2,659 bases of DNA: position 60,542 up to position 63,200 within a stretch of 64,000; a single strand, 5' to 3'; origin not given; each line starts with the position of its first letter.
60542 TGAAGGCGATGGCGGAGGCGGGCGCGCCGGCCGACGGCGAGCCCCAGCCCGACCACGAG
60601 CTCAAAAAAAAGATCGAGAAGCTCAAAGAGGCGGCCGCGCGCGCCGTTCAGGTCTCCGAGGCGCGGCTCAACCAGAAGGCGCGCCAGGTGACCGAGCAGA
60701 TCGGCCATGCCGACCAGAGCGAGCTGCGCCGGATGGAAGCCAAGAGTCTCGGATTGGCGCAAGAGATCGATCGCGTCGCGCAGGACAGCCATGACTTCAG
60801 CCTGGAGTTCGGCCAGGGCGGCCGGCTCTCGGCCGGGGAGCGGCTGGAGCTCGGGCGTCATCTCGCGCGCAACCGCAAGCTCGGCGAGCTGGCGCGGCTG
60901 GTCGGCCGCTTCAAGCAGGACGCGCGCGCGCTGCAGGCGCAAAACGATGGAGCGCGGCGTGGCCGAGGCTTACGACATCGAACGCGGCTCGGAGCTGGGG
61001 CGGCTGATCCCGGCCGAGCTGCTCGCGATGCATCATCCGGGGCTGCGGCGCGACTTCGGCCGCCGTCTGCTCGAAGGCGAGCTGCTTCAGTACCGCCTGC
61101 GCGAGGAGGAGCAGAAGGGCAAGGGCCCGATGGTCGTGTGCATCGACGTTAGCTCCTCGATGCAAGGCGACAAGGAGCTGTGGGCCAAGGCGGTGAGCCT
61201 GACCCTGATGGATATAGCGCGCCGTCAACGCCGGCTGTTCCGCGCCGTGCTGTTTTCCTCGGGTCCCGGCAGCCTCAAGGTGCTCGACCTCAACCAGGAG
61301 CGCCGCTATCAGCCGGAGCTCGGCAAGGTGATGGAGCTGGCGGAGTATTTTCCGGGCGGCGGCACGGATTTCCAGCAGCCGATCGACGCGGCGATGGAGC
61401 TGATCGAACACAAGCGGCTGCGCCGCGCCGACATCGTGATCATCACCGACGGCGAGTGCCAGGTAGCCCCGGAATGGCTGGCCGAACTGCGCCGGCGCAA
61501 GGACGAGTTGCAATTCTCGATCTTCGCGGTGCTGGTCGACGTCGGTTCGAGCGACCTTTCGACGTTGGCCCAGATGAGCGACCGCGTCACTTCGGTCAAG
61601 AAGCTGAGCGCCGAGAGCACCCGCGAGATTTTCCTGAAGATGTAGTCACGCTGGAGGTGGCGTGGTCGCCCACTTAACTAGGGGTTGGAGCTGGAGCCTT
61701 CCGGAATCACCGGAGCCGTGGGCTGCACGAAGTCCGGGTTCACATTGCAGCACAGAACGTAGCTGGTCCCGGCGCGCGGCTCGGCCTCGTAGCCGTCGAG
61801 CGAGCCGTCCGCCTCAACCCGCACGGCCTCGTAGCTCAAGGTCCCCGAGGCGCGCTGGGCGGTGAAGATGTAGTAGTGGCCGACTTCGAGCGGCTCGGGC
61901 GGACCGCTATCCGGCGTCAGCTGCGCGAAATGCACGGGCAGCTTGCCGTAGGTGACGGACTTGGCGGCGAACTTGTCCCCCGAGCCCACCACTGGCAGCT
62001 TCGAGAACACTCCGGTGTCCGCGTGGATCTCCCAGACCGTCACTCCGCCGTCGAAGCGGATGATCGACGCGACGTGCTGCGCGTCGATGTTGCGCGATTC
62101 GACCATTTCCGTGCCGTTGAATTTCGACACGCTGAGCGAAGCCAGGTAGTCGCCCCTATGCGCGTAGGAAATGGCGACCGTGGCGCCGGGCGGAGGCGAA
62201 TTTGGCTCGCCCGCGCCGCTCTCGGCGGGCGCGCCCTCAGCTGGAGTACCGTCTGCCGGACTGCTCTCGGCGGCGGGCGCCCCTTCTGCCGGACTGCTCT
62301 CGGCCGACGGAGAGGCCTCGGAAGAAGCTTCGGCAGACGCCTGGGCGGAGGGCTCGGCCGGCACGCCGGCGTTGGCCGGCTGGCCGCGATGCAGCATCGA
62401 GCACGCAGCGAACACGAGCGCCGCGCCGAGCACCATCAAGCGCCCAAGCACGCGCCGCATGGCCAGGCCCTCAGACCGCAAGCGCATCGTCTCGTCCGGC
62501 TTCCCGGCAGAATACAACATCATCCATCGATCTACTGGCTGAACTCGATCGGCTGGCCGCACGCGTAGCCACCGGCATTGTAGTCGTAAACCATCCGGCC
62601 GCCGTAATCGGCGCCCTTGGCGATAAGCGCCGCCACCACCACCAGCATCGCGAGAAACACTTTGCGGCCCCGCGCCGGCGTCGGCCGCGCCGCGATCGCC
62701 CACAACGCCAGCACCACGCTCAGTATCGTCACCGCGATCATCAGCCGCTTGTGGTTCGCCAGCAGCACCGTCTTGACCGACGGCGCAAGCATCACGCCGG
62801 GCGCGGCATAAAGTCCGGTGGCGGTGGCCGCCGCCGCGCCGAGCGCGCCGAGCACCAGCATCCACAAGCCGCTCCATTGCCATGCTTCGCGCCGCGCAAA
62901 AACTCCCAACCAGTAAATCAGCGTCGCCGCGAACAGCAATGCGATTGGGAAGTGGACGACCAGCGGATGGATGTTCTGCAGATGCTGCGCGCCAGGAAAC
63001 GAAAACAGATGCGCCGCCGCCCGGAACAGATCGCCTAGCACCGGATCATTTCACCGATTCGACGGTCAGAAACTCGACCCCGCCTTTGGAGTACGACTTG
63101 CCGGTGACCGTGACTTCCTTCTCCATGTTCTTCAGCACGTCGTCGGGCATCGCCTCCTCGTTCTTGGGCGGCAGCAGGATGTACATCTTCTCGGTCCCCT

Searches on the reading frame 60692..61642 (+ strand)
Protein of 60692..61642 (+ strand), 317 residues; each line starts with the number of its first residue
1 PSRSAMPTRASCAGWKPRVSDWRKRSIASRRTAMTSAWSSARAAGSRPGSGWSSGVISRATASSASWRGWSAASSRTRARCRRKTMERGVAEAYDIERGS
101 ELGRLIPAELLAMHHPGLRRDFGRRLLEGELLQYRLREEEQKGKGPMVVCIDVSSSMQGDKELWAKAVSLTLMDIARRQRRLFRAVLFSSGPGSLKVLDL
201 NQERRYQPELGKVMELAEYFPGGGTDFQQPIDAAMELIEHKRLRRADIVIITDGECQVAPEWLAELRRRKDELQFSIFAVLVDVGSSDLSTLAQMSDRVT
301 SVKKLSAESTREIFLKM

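Call 20: search_protein_families(library=pfam, proteins=[window:60692-61642:+], max_evalue=0.001)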
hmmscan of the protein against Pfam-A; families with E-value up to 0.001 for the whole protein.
window:60692-61642:+ (317 aa): 5 families
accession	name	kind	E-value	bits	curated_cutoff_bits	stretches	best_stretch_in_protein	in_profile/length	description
PF13519.12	VWA_2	-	1.2e-09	39.1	27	1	147-255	1-107/107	von Willebrand factor type A domain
PF05762.20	VWA_CoxE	-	2.3e-09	37.5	26.4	1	130-267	42-173/222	VWA domain containing CoxE-like protein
PF00092.34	VWA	-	7.8e-06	26.7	23.8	1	148-303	3-163/174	von Willebrand factor type A domain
PF13768.12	VWA_3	-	9.8e-05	22.9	27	0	148-296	4-149/155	von Willebrand factor type A domain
PF25045.1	vWA_Ro60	-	0.00059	20.2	27.7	1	147-261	2-108/165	Ro60 vWA domain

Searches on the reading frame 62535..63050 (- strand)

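Call 20: search_protein_families(library=pfam, proteins=[window:62535-63050:-], max_evalue=0.001)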
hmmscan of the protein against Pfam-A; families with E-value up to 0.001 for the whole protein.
window:62535-63050:- (172 aa): 1 family
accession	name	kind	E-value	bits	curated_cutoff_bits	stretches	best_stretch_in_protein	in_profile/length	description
PF09990.14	DUF2231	-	5e-20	72.4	26.4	1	26-159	3-135/139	Predicted membrane protein (DUF2231)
